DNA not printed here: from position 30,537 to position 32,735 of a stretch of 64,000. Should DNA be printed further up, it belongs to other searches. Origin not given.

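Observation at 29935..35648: Candidate TonB-dependent PHB-oligomer scavenging locus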

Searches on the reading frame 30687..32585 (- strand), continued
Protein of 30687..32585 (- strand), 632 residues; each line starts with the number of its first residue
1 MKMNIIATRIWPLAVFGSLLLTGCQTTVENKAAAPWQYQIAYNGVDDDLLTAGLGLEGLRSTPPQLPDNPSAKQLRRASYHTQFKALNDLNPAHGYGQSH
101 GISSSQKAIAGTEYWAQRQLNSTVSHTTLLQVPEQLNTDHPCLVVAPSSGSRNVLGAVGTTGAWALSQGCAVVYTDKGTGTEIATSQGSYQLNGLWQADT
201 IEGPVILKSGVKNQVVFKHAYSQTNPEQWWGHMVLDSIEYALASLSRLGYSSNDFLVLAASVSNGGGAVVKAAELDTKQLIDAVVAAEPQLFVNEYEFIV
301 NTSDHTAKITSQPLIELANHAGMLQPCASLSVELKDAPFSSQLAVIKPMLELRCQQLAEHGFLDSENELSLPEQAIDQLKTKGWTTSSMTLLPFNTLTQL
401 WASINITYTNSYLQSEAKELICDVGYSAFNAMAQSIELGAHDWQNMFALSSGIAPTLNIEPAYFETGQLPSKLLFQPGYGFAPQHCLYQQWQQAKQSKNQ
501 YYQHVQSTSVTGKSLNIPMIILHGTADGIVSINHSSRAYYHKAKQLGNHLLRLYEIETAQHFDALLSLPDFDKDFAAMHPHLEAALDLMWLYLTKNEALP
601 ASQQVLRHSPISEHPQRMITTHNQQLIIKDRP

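Call 79: search_protein_families(library=ncbifam, max_evalue=1e-60, proteins=[L162:15269-16108:-, L164:8102-9034:-, L104:5934-6719:-])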
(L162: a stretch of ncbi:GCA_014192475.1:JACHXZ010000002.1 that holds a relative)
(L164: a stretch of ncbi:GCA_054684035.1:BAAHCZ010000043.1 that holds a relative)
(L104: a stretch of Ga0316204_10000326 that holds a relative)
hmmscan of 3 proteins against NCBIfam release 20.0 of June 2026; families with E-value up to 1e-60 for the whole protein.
L162:15269-16108:- (280 aa): 5 families
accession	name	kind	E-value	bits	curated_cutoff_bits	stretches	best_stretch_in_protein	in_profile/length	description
TIGR01963.1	PHB_DH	subfamily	1.2e-92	309.8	307.05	1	25-280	2-255/255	3-hydroxybutyrate dehydrogenase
NF009093.0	PRK12429.1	subfamily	2.1e-92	309.1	258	1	22-280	3-259/259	3-hydroxybutyrate dehydrogenase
NF009931.0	PRK13394.1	subfamily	6.4e-76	255.3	340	1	21-280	4-262/262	3-hydroxybutyrate dehydrogenase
NF009466.0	PRK12826.1-2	subfamily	8.8e-64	215.3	222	1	25-278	4-245/248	3-oxoacyl-ACP reductase FabG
NF004791.0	PRK06138.1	equivalog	1.4e-61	208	312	1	22-280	3-252/252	SDR family oxidoreductase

L164:8102-9034:- (311 aa): 3 families
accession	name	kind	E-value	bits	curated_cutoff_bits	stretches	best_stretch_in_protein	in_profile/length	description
TIGR01963.1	PHB_DH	subfamily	7.7e-100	333.3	307.05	1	63-310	2-254/255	3-hydroxybutyrate dehydrogenase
NF009093.0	PRK12429.1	subfamily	3.9e-88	295.1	258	1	64-310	7-258/259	3-hydroxybutyrate dehydrogenase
NF009931.0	PRK13394.1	subfamily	5.1e-75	252.3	340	1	65-310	10-261/262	3-hydroxybutyrate dehydrogenase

L104:5934-6719:- (261 aa): 3 families
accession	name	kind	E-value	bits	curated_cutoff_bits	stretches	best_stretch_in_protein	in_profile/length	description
TIGR01963.1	PHB_DH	subfamily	2.1e-99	331.9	307.05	1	11-260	2-254/255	3-hydroxybutyrate dehydrogenase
NF009093.0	PRK12429.1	subfamily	2.1e-88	296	258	1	8-260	3-258/259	3-hydroxybutyrate dehydrogenase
NF009931.0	PRK13394.1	subfamily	1.7e-72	244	340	1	9-260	6-261/262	3-hydroxybutyrate dehydrogenase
